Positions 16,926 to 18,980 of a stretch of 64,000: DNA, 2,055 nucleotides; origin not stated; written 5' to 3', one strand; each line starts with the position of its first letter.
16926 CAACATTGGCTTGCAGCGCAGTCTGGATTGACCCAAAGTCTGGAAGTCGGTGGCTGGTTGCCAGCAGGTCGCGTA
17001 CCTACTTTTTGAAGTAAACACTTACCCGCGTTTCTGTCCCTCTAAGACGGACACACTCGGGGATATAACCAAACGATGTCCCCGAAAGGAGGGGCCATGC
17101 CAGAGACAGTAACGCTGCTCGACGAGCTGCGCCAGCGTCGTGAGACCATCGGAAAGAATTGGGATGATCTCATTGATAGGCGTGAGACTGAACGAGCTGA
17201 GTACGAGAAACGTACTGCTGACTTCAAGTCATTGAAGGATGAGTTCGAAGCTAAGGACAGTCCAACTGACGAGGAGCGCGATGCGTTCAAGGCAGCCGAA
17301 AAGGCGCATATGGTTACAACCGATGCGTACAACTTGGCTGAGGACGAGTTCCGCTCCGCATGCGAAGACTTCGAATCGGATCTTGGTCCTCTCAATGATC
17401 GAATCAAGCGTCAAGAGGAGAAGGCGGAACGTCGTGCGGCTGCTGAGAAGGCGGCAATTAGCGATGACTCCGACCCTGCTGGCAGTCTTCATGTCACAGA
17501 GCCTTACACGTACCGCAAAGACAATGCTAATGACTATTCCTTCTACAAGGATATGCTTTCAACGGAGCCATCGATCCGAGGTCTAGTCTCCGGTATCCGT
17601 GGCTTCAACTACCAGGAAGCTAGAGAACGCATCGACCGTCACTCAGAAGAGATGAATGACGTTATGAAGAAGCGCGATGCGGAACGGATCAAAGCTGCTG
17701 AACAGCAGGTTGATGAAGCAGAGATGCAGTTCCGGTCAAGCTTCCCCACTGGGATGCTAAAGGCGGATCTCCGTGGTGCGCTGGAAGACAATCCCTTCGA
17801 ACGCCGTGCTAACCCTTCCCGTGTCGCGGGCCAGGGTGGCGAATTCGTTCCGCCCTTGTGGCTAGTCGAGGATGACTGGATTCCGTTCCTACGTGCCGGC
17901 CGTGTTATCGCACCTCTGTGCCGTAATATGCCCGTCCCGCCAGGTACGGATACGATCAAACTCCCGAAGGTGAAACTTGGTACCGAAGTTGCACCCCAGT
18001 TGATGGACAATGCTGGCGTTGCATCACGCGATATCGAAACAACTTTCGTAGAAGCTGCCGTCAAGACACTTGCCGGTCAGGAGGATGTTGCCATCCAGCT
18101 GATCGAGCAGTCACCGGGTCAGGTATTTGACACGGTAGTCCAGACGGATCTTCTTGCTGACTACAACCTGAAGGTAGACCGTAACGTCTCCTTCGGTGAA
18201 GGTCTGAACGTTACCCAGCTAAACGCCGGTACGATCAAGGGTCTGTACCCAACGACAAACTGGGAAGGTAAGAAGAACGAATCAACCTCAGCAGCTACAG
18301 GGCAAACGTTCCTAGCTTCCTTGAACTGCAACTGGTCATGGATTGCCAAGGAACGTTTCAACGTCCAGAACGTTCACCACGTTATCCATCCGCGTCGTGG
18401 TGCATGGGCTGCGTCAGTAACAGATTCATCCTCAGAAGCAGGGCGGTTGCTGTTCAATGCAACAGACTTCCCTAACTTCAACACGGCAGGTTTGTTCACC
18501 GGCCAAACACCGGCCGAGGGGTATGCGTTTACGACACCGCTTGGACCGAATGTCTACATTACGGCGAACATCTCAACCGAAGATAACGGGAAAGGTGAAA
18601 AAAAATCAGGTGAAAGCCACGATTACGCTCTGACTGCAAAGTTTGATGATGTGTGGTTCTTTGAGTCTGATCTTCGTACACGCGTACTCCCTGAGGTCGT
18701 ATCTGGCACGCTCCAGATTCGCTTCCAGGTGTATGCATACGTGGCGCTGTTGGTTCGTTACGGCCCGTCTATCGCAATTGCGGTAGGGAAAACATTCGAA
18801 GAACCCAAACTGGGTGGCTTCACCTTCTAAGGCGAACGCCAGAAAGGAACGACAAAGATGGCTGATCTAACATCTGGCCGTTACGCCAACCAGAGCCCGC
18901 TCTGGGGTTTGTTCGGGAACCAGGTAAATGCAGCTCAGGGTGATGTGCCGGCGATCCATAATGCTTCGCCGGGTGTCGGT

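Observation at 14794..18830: Two diverged HK97-fold capsid protein paralogs in one head module, separated by a LamG-like protein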

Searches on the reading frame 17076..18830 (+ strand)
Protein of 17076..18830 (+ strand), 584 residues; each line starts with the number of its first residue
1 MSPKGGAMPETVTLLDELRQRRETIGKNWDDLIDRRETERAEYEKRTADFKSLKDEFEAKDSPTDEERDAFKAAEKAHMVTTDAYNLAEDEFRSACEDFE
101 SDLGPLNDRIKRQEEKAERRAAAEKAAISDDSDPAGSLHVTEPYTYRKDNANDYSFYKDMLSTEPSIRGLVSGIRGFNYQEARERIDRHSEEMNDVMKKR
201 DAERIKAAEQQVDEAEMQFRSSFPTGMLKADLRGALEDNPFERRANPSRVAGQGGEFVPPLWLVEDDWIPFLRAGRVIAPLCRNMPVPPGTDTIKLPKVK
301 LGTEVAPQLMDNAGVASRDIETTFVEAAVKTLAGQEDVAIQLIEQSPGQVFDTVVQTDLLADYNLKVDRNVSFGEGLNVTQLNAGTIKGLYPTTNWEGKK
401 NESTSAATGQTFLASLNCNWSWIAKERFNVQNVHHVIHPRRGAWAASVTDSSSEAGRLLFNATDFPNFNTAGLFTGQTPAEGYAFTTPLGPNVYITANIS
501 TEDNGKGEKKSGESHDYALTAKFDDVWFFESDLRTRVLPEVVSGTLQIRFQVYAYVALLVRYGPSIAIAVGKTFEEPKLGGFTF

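Call 4: search_protein_families(library=pfam, proteins=[window:17076-18830:+], max_evalue=0.1)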
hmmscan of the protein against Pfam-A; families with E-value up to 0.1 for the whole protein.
window:17076-18830:+ (584 aa): 0 families

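Call 8: search_protein_families(library=phrogs, proteins=[window:17076-18830:+], max_evalue=0.01)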
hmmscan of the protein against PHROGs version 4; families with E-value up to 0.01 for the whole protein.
window:17076-18830:+ (584 aa): 2 families
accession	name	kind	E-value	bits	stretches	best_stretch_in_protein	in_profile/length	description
phrog_2263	-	head and packaging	9.7e-29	101.6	1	113-563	188-535/551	major head protein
phrog_10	-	head and packaging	0.00014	21.9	1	11-355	262-463/752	major head protein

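Call 9: search_dna_similar(query=window:17076-18830:+, collection=phages, mode=protein, max_rows=25, max_evalue=0.001)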
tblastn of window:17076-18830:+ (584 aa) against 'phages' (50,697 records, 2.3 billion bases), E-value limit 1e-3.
Records with a match: 61; places in all: 61; records where one place covers at least 80% of the query: 14.
Best place of each record, by identity: <60% 61.
By first word of the organism name: Mycobacterium 61.
By host as written in the record: Mycobacterium smegmatis mc2 155 45; Mycobacterium smegmatis mc#155 8; Mycobacterium 1; Mycobacterium sp. 1; Mycobacterium smegmatis mc(2)155 1; Mycobacterium abscessus GD43A 1; Mycobacterium abscessus T37 1; - 1; and 2 more.
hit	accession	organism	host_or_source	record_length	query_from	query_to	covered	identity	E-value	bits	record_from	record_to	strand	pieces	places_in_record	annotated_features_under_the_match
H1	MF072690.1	Mycobacterium phage Porcelain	Mycobacterium smegmatis mc2 155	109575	50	580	91%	30.0%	1e-36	152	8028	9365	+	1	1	major capsid protein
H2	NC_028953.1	Mycobacterium phage MiaZeal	Mycobacterium smegmatis mc2 155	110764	50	580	91%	30.0%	1e-36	152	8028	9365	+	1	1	14: major head protein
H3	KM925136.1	Mycobacterium phage MiaZeal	Mycobacterium smegmatis mc2 155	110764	50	580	91%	30.0%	1e-36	152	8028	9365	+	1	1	14: major capsid protein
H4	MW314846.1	Mycobacterium phage KashFlow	Mycobacterium smegmatis mc#155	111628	50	580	91%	30.0%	1e-36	152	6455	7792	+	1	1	8: major capsid protein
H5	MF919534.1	Mycobacterium phage Superphikiman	Mycobacterium smegmatis mc2 155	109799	50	580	91%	29.8%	7e-36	150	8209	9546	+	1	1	major capsid protein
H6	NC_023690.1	Mycobacterium phage Courthouse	Mycobacterium smegmatis mc2 155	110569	50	580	91%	29.8%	7e-36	150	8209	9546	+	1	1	14: major head protein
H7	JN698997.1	Mycobacterium phage Courthouse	Mycobacterium smegmatis mc2 155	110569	50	580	91%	29.8%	7e-36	150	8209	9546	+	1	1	14: major capsid protein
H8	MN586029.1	Mycobacterium phage Hannaconda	Mycobacterium smegmatis mc#155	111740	50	580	91%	29.8%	7e-36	150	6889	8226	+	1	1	11: major capsid protein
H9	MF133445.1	Mycobacterium phage Lucky2013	Mycobacterium smegmatis mc2 155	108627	50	577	90%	27.0%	3e-28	126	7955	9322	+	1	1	14: major capsid protein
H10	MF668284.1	Mycobacterium phage Squint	Mycobacterium smegmatis mc2 155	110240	52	577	90%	27.1%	6e-28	125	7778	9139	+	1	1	major capsid protein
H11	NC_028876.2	Mycobacterium phage Ariel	Mycobacterium smegmatis mc2 155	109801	52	577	90%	27.1%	2e-27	124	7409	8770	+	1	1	13: major head protein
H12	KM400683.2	Mycobacterium phage Ariel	Mycobacterium smegmatis mc2 155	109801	52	577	90%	27.1%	2e-27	124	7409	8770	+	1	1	13: major capsid protein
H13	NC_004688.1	Mycobacterium phage Omega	Mycobacterium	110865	52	573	89%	27.3%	7e-28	125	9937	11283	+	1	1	major head protein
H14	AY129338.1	Mycobacterium phage Omega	Mycobacterium sp.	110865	52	573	89%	27.3%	7e-28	125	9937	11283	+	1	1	15: hypothetical protein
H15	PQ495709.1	Mycobacterium phage Nadezda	Mycobacterium smegmatis mc(2)155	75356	140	573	74%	31.7%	4e-43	172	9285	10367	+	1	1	major head protein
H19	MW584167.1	Mycobacterium phage prophiGD43A-5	Mycobacterium abscessus GD43A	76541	159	571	71%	32.2%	5e-43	171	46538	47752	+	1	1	84: major capsid protein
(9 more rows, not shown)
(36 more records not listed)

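Call 11: find_related_loci(query=window:17076-18830:+, collection=viral_contigs, flank=8000)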
Query window:17076-18830:+ (584 aa) in viral_contigs; peptide patterns used: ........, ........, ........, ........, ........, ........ (x = any residue, [..] = any of these).
6 stretches matched a pattern; 3 encode a relative of the query (tblastn E <= 1e-3); 3 distinct loci.
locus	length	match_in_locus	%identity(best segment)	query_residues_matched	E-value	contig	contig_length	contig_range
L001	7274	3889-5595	53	13-584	0e+0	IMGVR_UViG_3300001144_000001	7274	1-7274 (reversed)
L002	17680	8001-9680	52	13-584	0e+0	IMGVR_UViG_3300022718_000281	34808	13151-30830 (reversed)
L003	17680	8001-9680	52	13-584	0e+0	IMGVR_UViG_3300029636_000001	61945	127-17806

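Call 15: find_homologous_proteins(query=window:17076-18830:+, max_evalue=0.00001)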
Query window:17076-18830:+ (584 aa): 98 proteins with E <= 0.00001 among 8000 candidates.
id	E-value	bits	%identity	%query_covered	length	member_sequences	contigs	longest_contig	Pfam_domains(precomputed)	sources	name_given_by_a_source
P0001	0.0e+0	1312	100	99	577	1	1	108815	-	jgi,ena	-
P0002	7.5e-230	783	65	99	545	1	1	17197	PF05065.20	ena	-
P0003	1.3e-190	653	58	98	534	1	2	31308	PF05065.20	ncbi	-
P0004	1.9e-190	652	58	98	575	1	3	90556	-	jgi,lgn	jgi:HK97 family phage major capsid protein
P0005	6.2e-185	634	57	99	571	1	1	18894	-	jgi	jgi:hypothetical protein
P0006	3.9e-183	628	55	98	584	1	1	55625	-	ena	-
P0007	3.2e-181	622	55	98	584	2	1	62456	-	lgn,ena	-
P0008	1.0e-179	617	54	98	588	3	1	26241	PF05065.20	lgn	-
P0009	6.2e-178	611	55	98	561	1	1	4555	-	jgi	jgi:hypothetical protein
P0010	1.3e-176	607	53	98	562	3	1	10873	-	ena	-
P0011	9.4e-176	604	52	98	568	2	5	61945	-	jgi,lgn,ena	jgi:hypothetical protein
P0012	7.1e-175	601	53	98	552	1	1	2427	PF05065.20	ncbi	ncbi:MAG: phage major capsid protein [Candidatus Sulfotelmatobacter sp.]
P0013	8.6e-174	597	51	98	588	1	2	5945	-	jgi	jgi:HK97 family phage major capsid protein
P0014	1.1e-173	597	53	98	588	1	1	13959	-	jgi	jgi:hypothetical protein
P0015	2.6e-173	596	53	98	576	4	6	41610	-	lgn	-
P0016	4.9e-173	595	55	98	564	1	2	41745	PF05065.20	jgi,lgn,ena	jgi:hypothetical protein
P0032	9.3e-164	564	53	98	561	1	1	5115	PF05065.20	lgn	-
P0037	3.3e-155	536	50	98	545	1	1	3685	PF05065.20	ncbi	-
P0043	3.3e-142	493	47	97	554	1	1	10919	PF05065.20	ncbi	-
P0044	4.1e-141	490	46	97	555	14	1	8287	PF05065.20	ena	-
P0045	3.0e-139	483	47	97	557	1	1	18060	PF05065.20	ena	-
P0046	1.3e-138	481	47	97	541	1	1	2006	PF05065.20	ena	-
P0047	1.3e-138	481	45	97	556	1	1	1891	PF05065.20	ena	-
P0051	9.1e-129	449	44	97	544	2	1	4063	PF05065.20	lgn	-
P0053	8.9e-124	432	44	97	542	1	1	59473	PF05065.20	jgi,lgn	jgi:HK97 family phage major capsid protein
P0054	1.5e-123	432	44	97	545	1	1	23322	PF05065.20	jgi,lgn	jgi:HK97 family phage major capsid protein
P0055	4.5e-118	414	44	97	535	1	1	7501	PF05065.20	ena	-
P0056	2.3e-117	411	43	96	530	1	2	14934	PF05065.20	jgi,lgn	jgi:HK97 family phage major capsid protein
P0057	7.3e-111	390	43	93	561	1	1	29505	PF05065.20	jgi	jgi:hypothetical protein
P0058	2.4e-110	388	43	98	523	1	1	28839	PF05065.20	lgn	-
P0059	1.5e-109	385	43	91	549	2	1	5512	PF05065.20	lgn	-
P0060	2.1e-109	385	42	99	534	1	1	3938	PF05065.20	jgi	jgi:hypothetical protein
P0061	5.8e-107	377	41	98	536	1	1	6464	PF05065.20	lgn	-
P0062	1.1e-104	369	41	93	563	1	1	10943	PF05065.20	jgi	jgi:HK97 family phage major capsid protein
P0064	1.6e-93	333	38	98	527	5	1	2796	PF05065.20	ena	-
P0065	8.1e-89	317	39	97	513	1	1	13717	PF05065.20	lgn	-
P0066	3.7e-78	282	38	97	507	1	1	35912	PF05065.20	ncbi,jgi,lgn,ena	jgi:HK97 family phage major capsid protein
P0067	3.2e-53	199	34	88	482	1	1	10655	PF05065.20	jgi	jgi:HK97 family phage major capsid protein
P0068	1.4e-52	197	37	74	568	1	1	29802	PF05065.20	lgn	-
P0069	1.7e-52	197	36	84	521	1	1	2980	PF05065.20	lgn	-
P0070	3.3e-51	193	34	88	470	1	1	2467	PF05065.20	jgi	-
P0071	8.3e-50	188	35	74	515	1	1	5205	PF05065.20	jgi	-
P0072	2.2e-49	187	33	84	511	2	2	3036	PF05065.20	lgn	-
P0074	3.0e-45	173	42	47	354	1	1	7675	PF05065.20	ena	-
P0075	1.2e-43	168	31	90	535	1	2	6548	PF05065.20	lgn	-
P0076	4.1e-43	166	33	85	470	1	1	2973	PF05065.20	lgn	-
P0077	2.9e-40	157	32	84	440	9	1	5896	PF05065.20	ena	-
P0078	1.5e-39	154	36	57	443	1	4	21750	PF05065.20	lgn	-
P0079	1.2e-38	151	31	76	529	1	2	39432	PF05065.20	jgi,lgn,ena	-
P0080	1.6e-37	148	31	91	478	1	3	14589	PF05065.20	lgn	-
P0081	2.8e-37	147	31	82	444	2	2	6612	PF05065.20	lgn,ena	-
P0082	8.9e-36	142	31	88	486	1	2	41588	PF05065.20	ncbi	-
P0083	9.9e-35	138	31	71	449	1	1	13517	PF25209.3,PF05065.20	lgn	-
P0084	2.5e-34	137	33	57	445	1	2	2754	PF05065.20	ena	-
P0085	4.1e-34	136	29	77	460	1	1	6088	PF05065.20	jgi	jgi:HK97 family phage major capsid protein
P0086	2.0e-33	134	34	58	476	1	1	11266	PF05065.20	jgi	jgi:HK97 family phage major capsid protein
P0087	2.1e-33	134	35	56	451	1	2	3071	PF05065.20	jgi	jgi:HK97 family phage major capsid protein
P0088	4.6e-33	133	28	93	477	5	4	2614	PF05065.20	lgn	-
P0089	4.3e-32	130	30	75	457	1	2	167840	PF05065.20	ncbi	ncbi:MAG: phage major capsid protein [Ferrimicrobium sp.]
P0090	5.1e-32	129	34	58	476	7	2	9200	PF25209.3,PF05065.20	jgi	jgi:HK97 family phage major capsid protein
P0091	6.9e-32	129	33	59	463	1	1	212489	PF05065.20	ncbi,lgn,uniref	ncbi:phage major capsid protein [Streptomyces mirabilis]|uniref:phage major capsid protein n=1 Tax=S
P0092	2.1e-31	127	35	56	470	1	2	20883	PF05065.20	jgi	jgi:HK97 family phage major capsid protein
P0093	7.5e-28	116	28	82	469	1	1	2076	PF05065.20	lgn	-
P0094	1.3e-27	115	33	61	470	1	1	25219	PF05065.20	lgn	-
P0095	1.5e-27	115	31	54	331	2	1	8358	PF25209.3,PF05065.20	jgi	jgi:HK97 family phage major capsid protein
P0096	4.0e-27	113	30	90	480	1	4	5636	PF05065.20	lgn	-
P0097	1.3e-26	112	29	75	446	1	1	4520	PF05065.20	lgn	-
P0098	4.3e-26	110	31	56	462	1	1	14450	PF05065.20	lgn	-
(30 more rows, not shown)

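Call 27: predict_structure(alignment_id=A1)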
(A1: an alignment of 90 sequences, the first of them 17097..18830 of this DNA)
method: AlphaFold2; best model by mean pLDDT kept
length: 577 residues; sequences in the alignment: 90
mean_pLDDT: 85.9   pTM: 0.58
mean pLDDT of the five models: 85.9, 85.1, 85.0, 81.8, 80.4
residues with pLDDT >= 90: 305; 70-90: 201; 50-70: 44; < 50: 27
segments of 3 or more residues with pLDDT < 50: 124-127, 129-132, 225-237
pLDDT, mean of each block of 10 residues (from residue 1): 70 93 93 90 90 88 88 90 92 92 91 79 50 74 89 88 84 91 91 89 86 68 49 46 57 63 80 97 93 90 90 93 93 78 81 94 93 87 94 95 94 97 96 94 82 87 87 93 94 90 90 98 93 70 93 96 95 91
secondary structure, 60 per line:
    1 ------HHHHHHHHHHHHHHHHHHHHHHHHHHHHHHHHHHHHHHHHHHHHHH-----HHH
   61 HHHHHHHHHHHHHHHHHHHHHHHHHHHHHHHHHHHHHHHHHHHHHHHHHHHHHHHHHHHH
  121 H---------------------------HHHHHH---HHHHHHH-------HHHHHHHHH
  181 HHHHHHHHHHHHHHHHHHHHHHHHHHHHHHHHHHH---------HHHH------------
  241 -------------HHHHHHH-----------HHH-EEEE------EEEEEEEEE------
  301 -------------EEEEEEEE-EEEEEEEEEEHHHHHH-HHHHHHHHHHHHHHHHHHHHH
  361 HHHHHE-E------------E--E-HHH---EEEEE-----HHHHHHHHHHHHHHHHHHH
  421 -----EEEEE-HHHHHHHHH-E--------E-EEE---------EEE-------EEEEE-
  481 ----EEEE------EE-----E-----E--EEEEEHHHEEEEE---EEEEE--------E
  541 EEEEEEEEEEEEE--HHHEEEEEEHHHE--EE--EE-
elements in order: H7-52 H58-121 H149-154 H158-164 H172-215 H225-228 H254-260 E276-279 E286-294 E314-321 E323-332 H333-338 H340-365 E392-396 H402-420 E426-430 H432-440 E453-455 E465-467 E475-479 E485-488 E511-515 E519-523 E527-531 E540-553 E559-564

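Call 31: fold_search(model_id=the predicted structure, library=pdb)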
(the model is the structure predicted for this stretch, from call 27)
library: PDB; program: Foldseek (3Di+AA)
matches with E <= 10: 793; with E <= 0.001: 359
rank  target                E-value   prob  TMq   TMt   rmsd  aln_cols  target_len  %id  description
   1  2fs3_A                1.1e-13  1.00  0.38  0.75   8.4       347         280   16  Bacteriophage HK97 K169Y Head I (released 2006-02-07)
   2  2fte_F                2.2e-13  1.00  0.38  0.80   6.0       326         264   14  Bacteriophage HK97 Expansion Intermediate IV (released 2006-02-07)
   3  8gta_A                3.9e-13  1.00  0.39  0.78   5.5       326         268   12  Cryo-EM structure of the marine siphophage vB_Dshs-R4C capsid (released 2023-07-12)
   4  2fs3_F                4.2e-13  1.00  0.39  0.82   3.9       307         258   16  Bacteriophage HK97 K169Y Head I (released 2006-02-07)
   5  1ohg_A                4.7e-13  1.00  0.38  0.75   8.3       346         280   16  STRUCTURE OF THE DSDNA BACTERIOPHAGE HK97 MATURE EMPTY CAPSID (released 2003-12-11)
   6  2ft1_G                4.9e-13  1.00  0.38  0.79   4.2       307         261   15  Bacteriophage HK97 Head II (released 2006-02-07)
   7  2ft1_F                5.5e-13  1.00  0.39  0.82   3.9       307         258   16  Bacteriophage HK97 Head II (released 2006-02-07)
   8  9ous_A                5.5e-13  1.00  0.39  0.75   6.1       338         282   13  D3 Virion icos (released 2026-03-11)
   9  9lbm_A                1.2e-12  1.00  0.39  0.73   7.0       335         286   16  Cryo-EM structure of bacteriophage phiXacJX1 capsid (released 2025-05-07)
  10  8eck_A                1.2e-12  1.00  0.37  0.63   7.3       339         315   15  Gordonia phage Cozz (released 2023-02-01)
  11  8cfa_B                1.3e-12  1.00  0.33  0.73   5.6       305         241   13  HK97 Prohead II as part of a DNA packaging complex (released 2023-05-24)
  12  2frp_G                1.5e-12  1.00  0.34  0.76   5.2       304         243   14  Bacteriophage HK97 Expansion Intermediate IV (released 2006-02-07)
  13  8cfa_G                2.9e-12  1.00  0.34  0.75   6.0       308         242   16  HK97 Prohead II as part of a DNA packaging complex (released 2023-05-24)
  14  2fte_G                3.0e-12  1.00  0.34  0.76   5.4       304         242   14  Bacteriophage HK97 Expansion Intermediate IV (released 2006-02-07)
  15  8cfa_C                1.3e-11  1.00  0.34  0.75   5.0       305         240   15  HK97 Prohead II as part of a DNA packaging complex (released 2023-05-24)
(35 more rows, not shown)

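Call 40: get_annotated_region(hit=H19, flank=5000)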
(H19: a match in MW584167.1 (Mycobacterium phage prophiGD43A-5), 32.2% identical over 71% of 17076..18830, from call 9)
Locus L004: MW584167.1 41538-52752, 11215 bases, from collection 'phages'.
description: Mycobacterium phage prophiGD43A-5, complete genome.
organism: Mycobacterium phage prophiGD43A-5 (NCBI taxid 2813264)
taxonomy: Viruses; Duplodnaviria; Heunggongvirae; Uroviricota; Caudoviricetes
host: Mycobacterium abscessus GD43A; source: -; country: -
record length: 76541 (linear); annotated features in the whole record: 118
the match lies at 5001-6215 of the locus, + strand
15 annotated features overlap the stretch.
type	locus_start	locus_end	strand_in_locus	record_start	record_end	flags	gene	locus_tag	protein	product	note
CDS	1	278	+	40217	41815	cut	79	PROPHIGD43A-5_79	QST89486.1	ParB-like nuclease domain protein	-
CDS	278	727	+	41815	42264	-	80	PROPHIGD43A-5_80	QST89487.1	DNA binding protein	-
CDS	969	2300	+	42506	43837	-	81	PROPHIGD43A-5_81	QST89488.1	terminase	-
CDS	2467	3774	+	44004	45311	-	82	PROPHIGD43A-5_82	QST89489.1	portal protein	-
CDS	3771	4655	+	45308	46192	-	83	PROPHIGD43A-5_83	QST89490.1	capsid maturation protease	-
CDS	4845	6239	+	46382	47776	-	84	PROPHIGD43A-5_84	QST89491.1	major capsid protein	-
CDS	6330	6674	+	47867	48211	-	85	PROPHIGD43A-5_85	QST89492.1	hypothetical protein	-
CDS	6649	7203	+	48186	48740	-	86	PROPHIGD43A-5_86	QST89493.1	head-to-tail adaptor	-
CDS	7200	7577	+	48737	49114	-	87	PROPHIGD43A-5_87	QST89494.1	head-to-tail stopper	-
CDS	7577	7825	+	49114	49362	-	88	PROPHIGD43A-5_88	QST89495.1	hypothetical protein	-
CDS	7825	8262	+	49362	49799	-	89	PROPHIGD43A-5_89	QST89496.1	tail terminator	-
CDS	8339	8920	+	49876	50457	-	90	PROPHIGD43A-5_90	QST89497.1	major tail protein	-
CDS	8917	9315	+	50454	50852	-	91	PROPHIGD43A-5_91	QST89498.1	tail assembly chaperone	-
CDS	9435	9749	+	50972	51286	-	92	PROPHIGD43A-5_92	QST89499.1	tail assembly chaperone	-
CDS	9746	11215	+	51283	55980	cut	93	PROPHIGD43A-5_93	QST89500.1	tape measure protein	-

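Call 41: get_annotated_region(hit=H1, flank=5000)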
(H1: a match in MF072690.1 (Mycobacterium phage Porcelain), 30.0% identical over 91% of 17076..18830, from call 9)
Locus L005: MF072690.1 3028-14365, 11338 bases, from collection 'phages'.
description: Mycobacterium phage Porcelain, complete genome.
organism: Mycobacterium phage Porcelain (NCBI taxid 2006923)
taxonomy: Viruses; Duplodnaviria; Heunggongvirae; Uroviricota; Caudoviricetes; Omegavirus
host: Mycobacterium smegmatis mc2 155; source: soil; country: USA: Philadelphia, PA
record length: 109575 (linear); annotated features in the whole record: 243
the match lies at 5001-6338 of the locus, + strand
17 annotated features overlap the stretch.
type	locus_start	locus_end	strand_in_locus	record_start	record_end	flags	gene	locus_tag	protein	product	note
CDS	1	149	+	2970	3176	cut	-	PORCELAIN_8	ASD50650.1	hypothetical protein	-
CDS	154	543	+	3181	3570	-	-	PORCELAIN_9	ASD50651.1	hypothetical protein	terminase, small subunit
CDS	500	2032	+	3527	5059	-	-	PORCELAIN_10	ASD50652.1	terminase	terminase, large subunit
CDS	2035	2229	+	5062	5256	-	-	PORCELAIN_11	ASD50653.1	membrane protein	-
CDS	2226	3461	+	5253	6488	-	-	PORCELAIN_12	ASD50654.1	portal protein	Portal protein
CDS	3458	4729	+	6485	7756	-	-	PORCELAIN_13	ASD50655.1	capsid maturation protease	-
CDS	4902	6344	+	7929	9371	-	-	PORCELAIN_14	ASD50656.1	major capsid protein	-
CDS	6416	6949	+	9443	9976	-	-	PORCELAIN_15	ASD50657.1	O-methyltransferase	-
CDS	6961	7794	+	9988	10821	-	-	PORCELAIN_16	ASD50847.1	glycosyltransferase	Glycosyltransferase Domain Protein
CDS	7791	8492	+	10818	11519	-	-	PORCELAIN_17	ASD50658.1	glycosyltransferase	-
CDS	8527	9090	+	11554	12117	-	-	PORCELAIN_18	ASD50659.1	hypothetical protein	-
CDS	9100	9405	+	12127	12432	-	-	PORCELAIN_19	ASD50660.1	hypothetical protein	-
CDS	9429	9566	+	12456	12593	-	-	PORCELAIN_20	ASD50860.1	hypothetical protein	-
CDS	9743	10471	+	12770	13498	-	-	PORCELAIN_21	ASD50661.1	hypothetical protein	-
CDS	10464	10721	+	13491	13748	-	-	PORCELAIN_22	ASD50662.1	hypothetical protein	-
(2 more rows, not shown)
